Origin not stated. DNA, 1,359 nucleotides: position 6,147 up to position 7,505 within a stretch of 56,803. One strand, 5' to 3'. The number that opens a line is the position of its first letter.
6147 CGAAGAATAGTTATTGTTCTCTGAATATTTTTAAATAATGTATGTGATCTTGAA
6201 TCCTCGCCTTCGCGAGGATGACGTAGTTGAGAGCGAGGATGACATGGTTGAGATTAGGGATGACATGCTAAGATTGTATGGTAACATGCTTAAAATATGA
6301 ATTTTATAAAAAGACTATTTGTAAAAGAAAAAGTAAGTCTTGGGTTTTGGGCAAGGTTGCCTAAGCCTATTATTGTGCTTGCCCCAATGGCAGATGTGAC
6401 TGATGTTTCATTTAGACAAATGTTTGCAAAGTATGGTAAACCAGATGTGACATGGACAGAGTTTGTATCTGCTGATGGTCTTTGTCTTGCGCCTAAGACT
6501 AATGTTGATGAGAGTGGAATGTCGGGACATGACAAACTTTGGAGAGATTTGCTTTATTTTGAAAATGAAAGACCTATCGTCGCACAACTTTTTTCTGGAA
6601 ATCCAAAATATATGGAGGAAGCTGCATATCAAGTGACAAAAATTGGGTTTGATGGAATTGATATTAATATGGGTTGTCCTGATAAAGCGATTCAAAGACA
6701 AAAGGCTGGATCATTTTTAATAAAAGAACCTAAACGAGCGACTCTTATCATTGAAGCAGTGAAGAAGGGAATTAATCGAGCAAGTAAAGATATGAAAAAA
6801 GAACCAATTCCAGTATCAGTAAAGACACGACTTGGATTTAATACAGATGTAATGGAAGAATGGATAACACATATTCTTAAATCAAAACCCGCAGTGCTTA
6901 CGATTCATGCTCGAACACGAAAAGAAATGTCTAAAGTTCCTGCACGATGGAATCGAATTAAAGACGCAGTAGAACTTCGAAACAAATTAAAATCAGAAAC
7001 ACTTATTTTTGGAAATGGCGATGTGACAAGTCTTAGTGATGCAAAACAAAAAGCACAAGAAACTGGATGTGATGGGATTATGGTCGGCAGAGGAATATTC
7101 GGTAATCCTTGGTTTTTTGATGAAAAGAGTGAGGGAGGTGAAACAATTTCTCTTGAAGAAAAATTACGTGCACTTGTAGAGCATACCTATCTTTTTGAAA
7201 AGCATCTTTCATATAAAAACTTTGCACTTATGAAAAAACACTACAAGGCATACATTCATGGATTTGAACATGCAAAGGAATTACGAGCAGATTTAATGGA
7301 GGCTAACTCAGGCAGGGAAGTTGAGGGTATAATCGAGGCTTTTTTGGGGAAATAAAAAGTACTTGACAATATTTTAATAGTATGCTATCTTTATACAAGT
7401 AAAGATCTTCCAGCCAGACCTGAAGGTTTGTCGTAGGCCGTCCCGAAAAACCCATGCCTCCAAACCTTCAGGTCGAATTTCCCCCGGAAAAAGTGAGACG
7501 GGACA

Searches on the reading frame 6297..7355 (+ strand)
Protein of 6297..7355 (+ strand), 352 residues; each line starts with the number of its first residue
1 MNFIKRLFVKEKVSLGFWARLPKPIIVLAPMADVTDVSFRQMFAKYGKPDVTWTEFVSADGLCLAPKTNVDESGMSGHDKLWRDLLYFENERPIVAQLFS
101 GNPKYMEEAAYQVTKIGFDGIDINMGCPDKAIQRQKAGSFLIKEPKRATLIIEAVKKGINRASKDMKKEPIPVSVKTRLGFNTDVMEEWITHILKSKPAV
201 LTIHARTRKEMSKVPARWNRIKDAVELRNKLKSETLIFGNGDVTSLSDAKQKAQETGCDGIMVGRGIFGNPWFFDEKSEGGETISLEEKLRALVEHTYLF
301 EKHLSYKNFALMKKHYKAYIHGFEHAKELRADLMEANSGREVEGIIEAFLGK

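Call 12: find_encoding_contigs(protein=window:6297-7355:+, flank=10000, max_places=10)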
Protein window:6297-7355:+ (352 aa): 3 contigs read that carry it; 2 places shown.
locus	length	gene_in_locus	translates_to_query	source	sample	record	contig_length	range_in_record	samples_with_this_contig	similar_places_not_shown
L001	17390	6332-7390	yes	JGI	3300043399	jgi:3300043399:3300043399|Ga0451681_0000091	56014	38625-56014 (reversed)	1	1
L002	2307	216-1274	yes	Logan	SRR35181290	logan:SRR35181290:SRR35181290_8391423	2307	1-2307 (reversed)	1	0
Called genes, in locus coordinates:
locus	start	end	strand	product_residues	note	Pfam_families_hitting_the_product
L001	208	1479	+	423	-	PF02403:Seryl_tRNA_N, PF00587:tRNA-synt_2b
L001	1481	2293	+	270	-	PF08478:POTRA_1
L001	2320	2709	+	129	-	-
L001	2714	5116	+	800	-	PF00004:AAA (weak), PF07724:AAA_2, PF07728:AAA_5, PF10431:ClpB_D2-small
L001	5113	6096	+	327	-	PF00768:Peptidase_S11, PF02113:Peptidase_S13 (faint), PF13354:Beta-lactamase2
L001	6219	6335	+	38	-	-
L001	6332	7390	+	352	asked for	PF01207:Dus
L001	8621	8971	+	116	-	-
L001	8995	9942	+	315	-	PF05496:RuvB_N (faint), PF13401:AAA_22 (faint), PF00004:AAA, PF07728:AAA_5 (faint), PF13177:DNA_pol3_delta2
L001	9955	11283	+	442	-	PF03734:YkuD, PF00768:Peptidase_S11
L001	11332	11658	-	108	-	-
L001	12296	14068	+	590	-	PF13489:Methyltransf_23 (weak), PF13649:Methyltransf_25, PF13847:Methyltransf_31 (weak), PF08241:Methyltransf_11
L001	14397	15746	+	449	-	PF02463:SMC_N, PF11398:DUF2813 (faint), PF13175:AAA_15, PF13476:AAA_23, PF13304:AAA_21, PF20469:OLD-like_TOPRIM (faint)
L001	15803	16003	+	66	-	-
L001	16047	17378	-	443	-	PF00239:Resolvase, PF07508:Recombinase, PF13408:Zn_ribbon_recom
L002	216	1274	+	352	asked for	PF01207:Dus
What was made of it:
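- Checked: Flanking genes: they are Dus (PF01207, 6297-7355) and DnaX (AAA/DNA_pol3_delta2, 8876-9907) (call 12).
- A methyltransferase, an OLD-family ATPase and a serine recombinase lie a few kb downstream (call 12).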

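Call 29: find_homologous_proteins(query=window:6297-7355:+, max_evalue=1e-60)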
Query window:6297-7355:+ (352 aa): 7960 proteins with E <= 1e-60 among 8000 candidates; the best 120 are listed.
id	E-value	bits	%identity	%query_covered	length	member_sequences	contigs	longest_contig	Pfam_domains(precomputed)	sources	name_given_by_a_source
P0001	7.9e-236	800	100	100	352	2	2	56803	PF01207.24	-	-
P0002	3.2e-210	715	87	99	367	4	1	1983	PF01207.24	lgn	-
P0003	4.2e-210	715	87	99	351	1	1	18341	PF01207.24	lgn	-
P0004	4.5e-206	702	86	99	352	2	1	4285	PF01207.24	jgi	jgi:nifR3 family TIM-barrel protein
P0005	1.0e-204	697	86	100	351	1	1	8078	PF01207.24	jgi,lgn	jgi:nifR3 family TIM-barrel protein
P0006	1.6e-204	697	86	99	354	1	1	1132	PF01207.24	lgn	-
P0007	1.1e-203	694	85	99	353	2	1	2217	PF01207.24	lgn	-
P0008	2.9e-202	689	84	99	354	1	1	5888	PF01207.24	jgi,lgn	jgi:nifR3 family TIM-barrel protein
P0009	4.6e-198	675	84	99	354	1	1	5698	PF01207.24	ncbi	-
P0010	4.2e-197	672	83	99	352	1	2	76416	PF01207.24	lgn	-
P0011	1.0e-196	671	82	100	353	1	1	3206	PF01207.24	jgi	jgi:nifR3 family TIM-barrel protein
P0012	4.0e-196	669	83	99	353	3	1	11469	PF01207.24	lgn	-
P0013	2.0e-193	660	82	100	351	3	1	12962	PF01207.24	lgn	-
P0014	1.6e-192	657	79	99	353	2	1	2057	PF01207.24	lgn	-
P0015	2.7e-192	656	80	100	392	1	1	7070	PF01207.24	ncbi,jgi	jgi:tRNA-dihydrouridine synthase B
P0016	9.4e-191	651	80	99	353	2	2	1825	PF01207.24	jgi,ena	-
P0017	1.0e-184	632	78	99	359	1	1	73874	PF01207.24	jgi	-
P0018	1.5e-184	631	76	100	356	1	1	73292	PF01207.24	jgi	jgi:nifR3 family TIM-barrel protein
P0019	2.1e-184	631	77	100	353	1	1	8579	PF01207.24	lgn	-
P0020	3.6e-184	630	78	99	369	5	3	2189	PF01207.24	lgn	-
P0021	1.3e-183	628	77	100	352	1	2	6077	PF01207.24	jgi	jgi:nifR3 family TIM-barrel protein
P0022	2.7e-182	624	76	100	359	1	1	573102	PF01207.24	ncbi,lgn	-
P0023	1.9e-181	621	77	98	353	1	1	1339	PF01207.24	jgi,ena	-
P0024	2.1e-180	617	77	99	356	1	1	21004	PF01207.24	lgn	-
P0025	2.4e-180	617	76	99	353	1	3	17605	PF01207.24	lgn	-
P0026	7.2e-180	616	77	99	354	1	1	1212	PF01207.24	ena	-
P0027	1.1e-179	615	76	100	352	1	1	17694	PF01207.24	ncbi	-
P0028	2.5e-179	614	75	99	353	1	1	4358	PF01207.24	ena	-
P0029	1.8e-178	611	75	99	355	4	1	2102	PF01207.24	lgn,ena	-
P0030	6.5e-178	609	74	100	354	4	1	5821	PF01207.24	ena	-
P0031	9.7e-177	605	76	95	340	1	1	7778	PF01207.24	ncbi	-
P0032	1.5e-176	605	74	99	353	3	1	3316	PF01207.24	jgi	jgi:nifR3 family TIM-barrel protein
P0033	6.7e-174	596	73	99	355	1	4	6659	PF01207.24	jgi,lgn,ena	-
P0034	1.3e-172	592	72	98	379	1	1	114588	PF01207.24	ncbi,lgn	-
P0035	2.8e-154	532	73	91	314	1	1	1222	PF01207.24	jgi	jgi:nifR3 family TIM-barrel protein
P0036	5.6e-149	514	67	95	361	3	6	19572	PF01207.24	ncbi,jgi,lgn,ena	-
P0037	8.4e-148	510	66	97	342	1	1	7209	PF01207.24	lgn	-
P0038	6.0e-142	491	64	97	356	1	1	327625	PF01207.24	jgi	jgi:nifR3 family TIM-barrel protein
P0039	1.7e-141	489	64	98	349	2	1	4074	PF01207.24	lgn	-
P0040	1.3e-140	487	65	97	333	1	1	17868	PF01207.24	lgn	-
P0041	2.0e-139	483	60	98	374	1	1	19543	PF01207.24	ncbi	-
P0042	4.9e-137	475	63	96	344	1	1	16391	PF01207.24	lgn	-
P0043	2.5e-136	473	64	96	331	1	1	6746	PF01207.24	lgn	-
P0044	6.4e-136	471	61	96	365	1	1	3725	PF01207.24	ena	-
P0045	1.4e-135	470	59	99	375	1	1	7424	PF01207.24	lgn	-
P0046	1.7e-133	463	63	95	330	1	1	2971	PF01207.24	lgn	-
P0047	2.9e-133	462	62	95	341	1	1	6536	PF01207.24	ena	-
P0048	6.6e-133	461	58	97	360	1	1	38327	PF01207.24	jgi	jgi:nifR3 family TIM-barrel protein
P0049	4.6e-131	455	61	95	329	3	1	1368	PF01207.24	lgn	-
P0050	1.4e-129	450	67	86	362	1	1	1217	PF01207.24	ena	-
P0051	1.4e-129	450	61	95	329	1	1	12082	PF01207.24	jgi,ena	-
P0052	2.2e-128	446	60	95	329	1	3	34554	PF01207.24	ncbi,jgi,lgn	ncbi:MAG: nifR3 family TIM-barrel protein [Candidatus Paceibacteria bacterium]|jgi:nifR3 family TIM-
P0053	2.3e-128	446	60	95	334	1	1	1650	PF01207.24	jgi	jgi:nifR3 family TIM-barrel protein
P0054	6.5e-128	445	65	91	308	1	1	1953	PF01207.24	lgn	-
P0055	7.1e-128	445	63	95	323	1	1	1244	PF01207.24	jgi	jgi:nifR3 family TIM-barrel protein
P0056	9.3e-128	444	61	96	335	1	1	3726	PF01207.24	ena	-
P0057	4.2e-127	442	58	96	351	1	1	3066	PF01207.24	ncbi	-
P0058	1.7e-126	440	60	95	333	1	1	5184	PF01207.24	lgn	-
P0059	4.5e-126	439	61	95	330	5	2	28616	PF01207.24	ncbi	-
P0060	5.8e-126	438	61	95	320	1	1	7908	PF01207.24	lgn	-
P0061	5.8e-126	438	59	96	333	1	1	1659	PF01207.24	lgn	-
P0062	8.4e-126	438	59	96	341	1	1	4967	PF01207.24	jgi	-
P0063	1.5e-125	437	60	95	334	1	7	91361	PF01207.24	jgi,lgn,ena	-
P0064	1.6e-125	437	59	95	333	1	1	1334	PF01207.24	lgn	-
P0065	2.2e-125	436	60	96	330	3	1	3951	PF01207.24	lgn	-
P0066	2.7e-125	436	59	96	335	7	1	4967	PF01207.24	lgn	-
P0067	3.0e-125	436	59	96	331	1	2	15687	PF01207.24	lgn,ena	-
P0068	3.5e-125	436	59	95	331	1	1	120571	PF01207.24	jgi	jgi:nifR3 family TIM-barrel protein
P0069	4.4e-125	436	61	95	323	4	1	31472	PF01207.24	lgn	-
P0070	6.9e-125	435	59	95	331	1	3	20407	PF01207.24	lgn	-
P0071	9.8e-125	434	60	95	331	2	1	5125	PF01207.24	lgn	-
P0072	1.3e-124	434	59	95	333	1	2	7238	PF01207.24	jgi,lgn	-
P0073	1.3e-124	434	59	96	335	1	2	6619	PF01207.24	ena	-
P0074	1.7e-124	434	59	95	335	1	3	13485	PF01207.24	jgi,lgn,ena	-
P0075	3.0e-124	433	57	96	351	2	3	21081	PF01207.24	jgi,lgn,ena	-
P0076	8.7e-124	431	59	96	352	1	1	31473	PF01207.24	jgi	jgi:nifR3 family TIM-barrel protein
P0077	8.8e-124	431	61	95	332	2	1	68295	PF01207.24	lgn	-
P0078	9.0e-124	431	57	95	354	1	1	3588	PF01207.24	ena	-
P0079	1.8e-123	430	58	95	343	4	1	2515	PF01207.24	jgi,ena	-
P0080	2.3e-123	430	59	95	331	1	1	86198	PF01207.24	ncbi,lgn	-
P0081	2.4e-123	430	58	97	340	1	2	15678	PF01207.24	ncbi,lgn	-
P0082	2.7e-123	430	59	95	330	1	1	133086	PF01207.24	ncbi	-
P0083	2.9e-123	430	58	95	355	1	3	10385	PF01207.24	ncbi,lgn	-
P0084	3.0e-123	430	59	95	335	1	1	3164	PF01207.24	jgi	jgi:nifR3 family TIM-barrel protein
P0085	3.0e-123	429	59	95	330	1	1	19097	PF01207.24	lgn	-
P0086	3.9e-123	429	60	95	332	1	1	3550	PF01207.24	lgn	-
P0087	8.7e-123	428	57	95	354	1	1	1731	PF01207.24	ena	-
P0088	9.2e-123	428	58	95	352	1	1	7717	PF01207.24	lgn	-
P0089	1.1e-122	428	59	95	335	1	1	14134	PF01207.24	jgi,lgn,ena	-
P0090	1.7e-122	427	57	96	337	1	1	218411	PF01207.24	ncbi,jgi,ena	ncbi:MAG: tRNA-dihydrouridine synthase [Candidatus Paceibacterota bacterium]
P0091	2.2e-122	427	60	96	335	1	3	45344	PF01207.24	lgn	-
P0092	4.0e-122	426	60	95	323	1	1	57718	PF01207.24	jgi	jgi:nifR3 family TIM-barrel protein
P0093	4.3e-122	426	56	99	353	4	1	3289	PF01207.24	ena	-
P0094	4.4e-122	426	57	95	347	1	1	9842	PF01207.24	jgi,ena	-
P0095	5.8e-122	425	59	95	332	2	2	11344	PF01207.24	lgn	-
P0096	6.9e-122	425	58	95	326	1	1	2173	PF01207.24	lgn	-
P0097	8.2e-122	425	58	95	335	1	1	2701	PF01207.24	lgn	-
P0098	9.9e-122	424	59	95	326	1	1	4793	PF01207.24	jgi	jgi:nifR3 family TIM-barrel protein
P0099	1.6e-121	424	57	95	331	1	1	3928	PF01207.24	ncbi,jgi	ncbi:MAG: hypothetical protein RLY43_355 [Bacteroidota bacterium]|jgi:nifR3 family TIM-barrel protei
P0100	2.1e-121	423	59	95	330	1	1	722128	PF01207.24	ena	-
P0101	2.6e-121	423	59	96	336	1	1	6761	PF01207.24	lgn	-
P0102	3.2e-121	423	56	97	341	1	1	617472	PF01207.24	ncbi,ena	-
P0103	3.7e-121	423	56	95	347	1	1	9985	PF01207.24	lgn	-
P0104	4.4e-121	422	58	96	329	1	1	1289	PF01207.24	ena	-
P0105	4.7e-121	422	56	95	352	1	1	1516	PF01207.24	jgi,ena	jgi:nifR3 family TIM-barrel protein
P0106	6.9e-121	422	56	95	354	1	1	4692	PF01207.24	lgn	-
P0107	1.0e-120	421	58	96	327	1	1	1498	PF01207.24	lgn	-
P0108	1.3e-120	421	58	96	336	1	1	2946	PF01207.24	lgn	-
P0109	1.5e-120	421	59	95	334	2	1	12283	PF01207.24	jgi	-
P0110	1.7e-120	420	56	95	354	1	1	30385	PF01207.24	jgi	jgi:nifR3 family TIM-barrel protein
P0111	2.3e-120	420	57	95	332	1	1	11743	PF01207.24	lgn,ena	-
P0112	2.6e-120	420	59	95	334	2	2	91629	PF01207.24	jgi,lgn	-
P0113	3.6e-120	419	59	100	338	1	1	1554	PF01207.24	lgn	-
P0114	3.8e-120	419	60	95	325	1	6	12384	PF01207.24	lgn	-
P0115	3.9e-120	419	58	95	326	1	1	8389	PF01207.24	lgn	-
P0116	4.2e-120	419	75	70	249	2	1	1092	PF01207.24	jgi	jgi:tRNA-dihydrouridine synthase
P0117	4.5e-120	419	57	95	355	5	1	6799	PF01207.24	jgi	-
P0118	6.1e-120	419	59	95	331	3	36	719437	PF01207.24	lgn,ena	-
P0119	6.7e-120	418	56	95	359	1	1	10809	PF01207.24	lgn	-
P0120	6.9e-120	418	58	95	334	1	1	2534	PF01207.24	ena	-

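Call 30: find_encoding_contigs(protein=P0003, flank=4000, max_places=1)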
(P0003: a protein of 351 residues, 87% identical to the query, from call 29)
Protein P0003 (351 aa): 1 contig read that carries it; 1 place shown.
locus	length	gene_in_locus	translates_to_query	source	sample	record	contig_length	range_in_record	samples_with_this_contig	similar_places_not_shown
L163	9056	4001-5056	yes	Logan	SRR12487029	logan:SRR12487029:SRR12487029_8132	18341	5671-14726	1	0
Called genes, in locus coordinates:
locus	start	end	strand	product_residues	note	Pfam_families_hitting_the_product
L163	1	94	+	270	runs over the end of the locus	PF08478:POTRA_1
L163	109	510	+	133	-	-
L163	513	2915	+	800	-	PF00158:Sigma54_activat (faint), PF00004:AAA (weak), PF07724:AAA_2, PF07728:AAA_5, PF10431:ClpB_D2-small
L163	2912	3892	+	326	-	PF00768:Peptidase_S11, PF02113:Peptidase_S13 (faint), PF13354:Beta-lactamase2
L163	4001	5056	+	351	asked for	PF01207:Dus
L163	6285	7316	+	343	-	PF05496:RuvB_N (weak), PF00004:AAA, PF13401:AAA_22 (faint), PF13177:DNA_pol3_delta2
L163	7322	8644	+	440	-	PF03734:YkuD, PF00768:Peptidase_S11 (faint)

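Call 31: find_encoding_contigs(protein=P0005, flank=4000, max_places=1)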
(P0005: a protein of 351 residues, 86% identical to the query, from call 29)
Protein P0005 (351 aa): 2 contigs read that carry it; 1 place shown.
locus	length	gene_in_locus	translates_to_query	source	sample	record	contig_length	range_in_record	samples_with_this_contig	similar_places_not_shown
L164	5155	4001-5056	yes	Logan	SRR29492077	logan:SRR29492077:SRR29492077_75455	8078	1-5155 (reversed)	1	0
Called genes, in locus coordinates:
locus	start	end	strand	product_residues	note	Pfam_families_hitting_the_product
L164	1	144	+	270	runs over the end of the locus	PF08478:POTRA_1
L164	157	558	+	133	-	-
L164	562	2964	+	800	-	PF17871:AAA_lid_9 (weak), PF00158:Sigma54_activat (weak), PF00004:AAA (weak), PF07724:AAA_2, PF07728:AAA_5, PF10431:ClpB_D2-small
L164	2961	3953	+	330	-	PF13354:Beta-lactamase2, PF00768:Peptidase_S11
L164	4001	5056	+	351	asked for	PF01207:Dus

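Call 32: find_encoding_contigs(protein=P0010, flank=4000, max_places=1)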
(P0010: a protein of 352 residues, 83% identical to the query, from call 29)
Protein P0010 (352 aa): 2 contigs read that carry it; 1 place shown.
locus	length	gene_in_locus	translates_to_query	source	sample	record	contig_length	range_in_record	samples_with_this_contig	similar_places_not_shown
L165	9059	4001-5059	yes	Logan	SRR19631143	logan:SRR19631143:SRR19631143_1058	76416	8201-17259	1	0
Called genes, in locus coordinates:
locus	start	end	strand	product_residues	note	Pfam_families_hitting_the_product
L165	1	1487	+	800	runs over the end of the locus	PF00004:AAA (weak), PF07724:AAA_2, PF07728:AAA_5, PF10431:ClpB_D2-small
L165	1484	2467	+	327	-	PF00768:Peptidase_S11, PF02113:Peptidase_S13 (faint), PF13354:Beta-lactamase2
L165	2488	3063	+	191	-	-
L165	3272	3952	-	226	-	-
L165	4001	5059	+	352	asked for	PF01207:Dus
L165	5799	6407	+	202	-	-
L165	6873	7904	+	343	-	PF05496:RuvB_N (weak), PF00004:AAA, PF07728:AAA_5 (faint), PF13401:AAA_22 (faint), PF13177:DNA_pol3_delta2, PF12169:DNA_pol3_gamma3 (weak)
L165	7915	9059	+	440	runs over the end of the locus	PF03734:YkuD, PF00768:Peptidase_S11 (faint)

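Call 33: find_encoding_contigs(protein=P0012, flank=4000, max_places=1)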
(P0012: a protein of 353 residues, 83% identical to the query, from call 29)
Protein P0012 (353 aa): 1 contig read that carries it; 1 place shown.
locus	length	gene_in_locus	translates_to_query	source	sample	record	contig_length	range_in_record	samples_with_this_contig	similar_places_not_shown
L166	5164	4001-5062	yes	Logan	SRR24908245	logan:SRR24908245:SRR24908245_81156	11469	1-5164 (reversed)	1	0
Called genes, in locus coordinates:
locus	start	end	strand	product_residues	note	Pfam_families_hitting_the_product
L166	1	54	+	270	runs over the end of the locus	PF08478:POTRA_1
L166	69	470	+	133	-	-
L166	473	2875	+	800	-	PF00004:AAA (weak), PF07724:AAA_2, PF07728:AAA_5, PF10431:ClpB_D2-small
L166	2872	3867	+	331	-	PF02113:Peptidase_S13 (faint), PF13354:Beta-lactamase2 (weak), PF00768:Peptidase_S11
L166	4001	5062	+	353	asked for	PF01207:Dus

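Call 34: find_encoding_contigs(protein=P0013, flank=4000, max_places=1)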
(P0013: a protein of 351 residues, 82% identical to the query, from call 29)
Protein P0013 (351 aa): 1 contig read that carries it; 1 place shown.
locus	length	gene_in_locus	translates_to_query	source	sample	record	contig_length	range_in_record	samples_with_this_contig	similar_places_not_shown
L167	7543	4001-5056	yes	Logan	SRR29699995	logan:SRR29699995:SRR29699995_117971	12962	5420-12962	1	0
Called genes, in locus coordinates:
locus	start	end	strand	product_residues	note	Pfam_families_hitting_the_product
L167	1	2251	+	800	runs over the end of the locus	PF00004:AAA (weak), PF07724:AAA_2, PF07728:AAA_5, PF10431:ClpB_D2-small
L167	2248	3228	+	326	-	PF00768:Peptidase_S11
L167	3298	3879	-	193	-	-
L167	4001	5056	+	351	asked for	PF01207:Dus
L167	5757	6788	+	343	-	PF05496:RuvB_N (weak), PF13177:DNA_pol3_delta2 (weak), PF00004:AAA, PF07728:AAA_5 (weak), PF13401:AAA_22 (faint), PF13177:DNA_pol3_delta2, PF12169:DNA_pol3_gamma3 (weak)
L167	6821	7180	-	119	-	-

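Call 37: find_encoding_contigs(protein=P0017, flank=4000, max_places=1)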
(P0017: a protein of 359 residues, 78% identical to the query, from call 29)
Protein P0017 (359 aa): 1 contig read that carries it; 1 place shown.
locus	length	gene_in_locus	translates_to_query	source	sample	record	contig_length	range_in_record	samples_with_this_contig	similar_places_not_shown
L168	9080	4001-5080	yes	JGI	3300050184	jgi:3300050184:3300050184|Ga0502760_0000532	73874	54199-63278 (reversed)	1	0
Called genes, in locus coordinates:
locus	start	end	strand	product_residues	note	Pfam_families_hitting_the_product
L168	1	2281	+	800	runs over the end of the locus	PF00158:Sigma54_activat (faint), PF00004:AAA (weak), PF07724:AAA_2, PF07728:AAA_5, PF10431:ClpB_D2-small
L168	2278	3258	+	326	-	PF00768:Peptidase_S11, PF02113:Peptidase_S13 (faint), PF13354:Beta-lactamase2 (weak)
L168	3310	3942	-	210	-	-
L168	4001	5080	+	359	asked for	PF01207:Dus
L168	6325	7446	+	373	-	PF05496:RuvB_N, PF13401:AAA_22 (faint), PF00004:AAA, PF07728:AAA_5 (faint), PF13177:DNA_pol3_delta2, PF12169:DNA_pol3_gamma3 (weak)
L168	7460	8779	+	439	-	PF03734:YkuD, PF00768:Peptidase_S11 (faint)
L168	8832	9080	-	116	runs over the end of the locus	-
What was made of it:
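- Checked: Gene callers on relatives L163 and L168 call nothing in the corresponding gap (calls 30, 37).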

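Call 38: find_encoding_contigs(protein=P0018, flank=4000, max_places=1)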
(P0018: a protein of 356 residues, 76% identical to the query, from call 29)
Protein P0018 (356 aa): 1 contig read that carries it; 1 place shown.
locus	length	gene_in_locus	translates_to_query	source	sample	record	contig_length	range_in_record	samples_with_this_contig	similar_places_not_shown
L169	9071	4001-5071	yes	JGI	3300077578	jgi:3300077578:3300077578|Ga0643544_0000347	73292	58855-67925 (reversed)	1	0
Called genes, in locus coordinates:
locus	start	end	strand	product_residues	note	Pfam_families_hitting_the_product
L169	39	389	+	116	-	-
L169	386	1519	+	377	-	PF00856:SET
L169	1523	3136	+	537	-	PF16927:HisKA_7TM (weak), PF02518:HATPase_c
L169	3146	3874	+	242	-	PF01509:TruB_N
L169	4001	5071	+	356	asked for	PF01207:Dus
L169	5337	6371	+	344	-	PF05496:RuvB_N (weak), PF00004:AAA, PF07728:AAA_5 (faint), PF13401:AAA_22 (faint), PF13177:DNA_pol3_delta2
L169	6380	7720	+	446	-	PF03734:YkuD, PF00768:Peptidase_S11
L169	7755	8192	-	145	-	-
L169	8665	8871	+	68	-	PF13560:HTH_31, PF12844:HTH_19, PF13443:HTH_26, PF01381:HTH_3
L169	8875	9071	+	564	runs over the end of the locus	PF01555:N6_N4_Mtase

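Call 39: find_encoding_contigs(protein=P0022, flank=4000, max_places=1)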
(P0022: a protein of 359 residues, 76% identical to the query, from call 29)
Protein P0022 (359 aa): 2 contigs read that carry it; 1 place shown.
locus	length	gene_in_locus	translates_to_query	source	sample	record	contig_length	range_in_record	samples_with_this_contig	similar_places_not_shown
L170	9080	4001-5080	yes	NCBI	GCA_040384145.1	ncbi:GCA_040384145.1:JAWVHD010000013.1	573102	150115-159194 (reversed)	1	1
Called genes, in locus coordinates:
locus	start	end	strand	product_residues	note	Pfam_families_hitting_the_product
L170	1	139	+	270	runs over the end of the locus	PF08478:POTRA_1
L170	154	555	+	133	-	-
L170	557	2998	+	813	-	PF00158:Sigma54_activat (weak), PF07724:AAA_2, PF00004:AAA (weak), PF07728:AAA_5, PF10431:ClpB_D2-small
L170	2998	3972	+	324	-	PF00768:Peptidase_S11, PF02113:Peptidase_S13 (faint), PF13354:Beta-lactamase2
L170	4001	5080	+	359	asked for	PF01207:Dus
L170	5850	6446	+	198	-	-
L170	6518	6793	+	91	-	-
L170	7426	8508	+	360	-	PF05496:RuvB_N, PF13177:DNA_pol3_delta2 (weak), PF13401:AAA_22 (faint), PF00004:AAA, PF13177:DNA_pol3_delta2, PF12169:DNA_pol3_gamma3 (weak)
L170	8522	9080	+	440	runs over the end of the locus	PF03734:YkuD, PF00768:Peptidase_S11 (weak)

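Call 40: find_encoding_contigs(protein=P0024, flank=4000, max_places=1)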
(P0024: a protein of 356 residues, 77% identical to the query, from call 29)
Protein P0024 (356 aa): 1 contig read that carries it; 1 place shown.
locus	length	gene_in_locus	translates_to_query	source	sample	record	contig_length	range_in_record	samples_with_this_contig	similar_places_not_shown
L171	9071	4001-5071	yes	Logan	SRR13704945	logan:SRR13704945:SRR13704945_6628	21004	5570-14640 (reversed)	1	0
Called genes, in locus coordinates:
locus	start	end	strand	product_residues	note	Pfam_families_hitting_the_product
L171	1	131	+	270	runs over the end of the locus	PF08478:POTRA_1 (weak)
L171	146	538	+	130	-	-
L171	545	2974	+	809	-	PF00004:AAA (faint), PF07724:AAA_2, PF07728:AAA_5, PF10431:ClpB_D2-small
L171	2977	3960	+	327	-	PF00768:Peptidase_S11, PF02113:Peptidase_S13 (weak), PF13354:Beta-lactamase2 (weak)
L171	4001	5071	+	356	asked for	PF01207:Dus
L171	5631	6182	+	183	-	-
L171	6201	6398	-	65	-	-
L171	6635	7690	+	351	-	PF05496:RuvB_N, PF13177:DNA_pol3_delta2 (weak), PF00004:AAA, PF07728:AAA_5 (faint), PF13401:AAA_22 (faint), PF13177:DNA_pol3_delta2, PF12169:DNA_pol3_gamma3 (weak)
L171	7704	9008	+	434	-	PF00768:Peptidase_S11 (faint), PF03734:YkuD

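Call 41: find_encoding_contigs(protein=P0027, flank=4000, max_places=1)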
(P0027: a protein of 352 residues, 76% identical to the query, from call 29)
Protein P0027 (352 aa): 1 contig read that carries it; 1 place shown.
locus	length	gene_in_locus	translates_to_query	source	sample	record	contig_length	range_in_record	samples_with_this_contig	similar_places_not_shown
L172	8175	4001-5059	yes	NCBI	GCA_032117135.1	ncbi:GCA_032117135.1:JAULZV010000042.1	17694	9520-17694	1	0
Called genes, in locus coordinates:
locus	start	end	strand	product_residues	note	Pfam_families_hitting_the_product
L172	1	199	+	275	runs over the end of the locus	PF08478:POTRA_1 (faint)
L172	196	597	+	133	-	-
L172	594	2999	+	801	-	PF00004:AAA (faint), PF17871:AAA_lid_9 (weak), PF00158:Sigma54_activat (faint), PF07724:AAA_2, PF07728:AAA_5, PF10431:ClpB_D2-small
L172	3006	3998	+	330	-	PF00768:Peptidase_S11, PF13354:Beta-lactamase2 (weak)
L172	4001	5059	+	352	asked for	PF01207:Dus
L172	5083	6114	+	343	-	PF05496:RuvB_N, PF13177:DNA_pol3_delta2 (weak), PF00004:AAA, PF07728:AAA_5 (faint), PF13401:AAA_22 (faint), PF13177:DNA_pol3_delta2, PF12169:DNA_pol3_gamma3 (weak)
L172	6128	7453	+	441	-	PF03734:YkuD, PF00768:Peptidase_S11 (faint)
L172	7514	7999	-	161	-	-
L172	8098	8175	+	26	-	?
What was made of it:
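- Closest known: SRP RNA gene. Different: The RNAs are dispensable at this locus in relatives (call 41).
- The gap is only 23 nt in L172 (call 41).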

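Call 55: search_protein_families(library=pfam, proteins=[L165:5799-6407:+, L170:5850-6446:+, L171:5631-6182:+, L170:6518-6793:+], max_evalue=1)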
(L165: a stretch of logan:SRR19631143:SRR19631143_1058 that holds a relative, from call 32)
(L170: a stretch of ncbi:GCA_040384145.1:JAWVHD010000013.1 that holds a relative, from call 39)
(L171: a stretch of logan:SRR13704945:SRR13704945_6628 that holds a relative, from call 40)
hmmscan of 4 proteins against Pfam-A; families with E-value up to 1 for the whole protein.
L165:5799-6407:+ (202 aa): 0 families

L170:5850-6446:+ (198 aa): 0 families

L171:5631-6182:+ (183 aa): 1 family
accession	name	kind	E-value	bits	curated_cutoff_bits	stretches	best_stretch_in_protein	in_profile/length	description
PF01613.24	Flavin_Reduct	-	0.15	12.6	27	1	81-126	37-79/153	Flavin reductase like domain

L170:6518-6793:+ (91 aa): 0 families
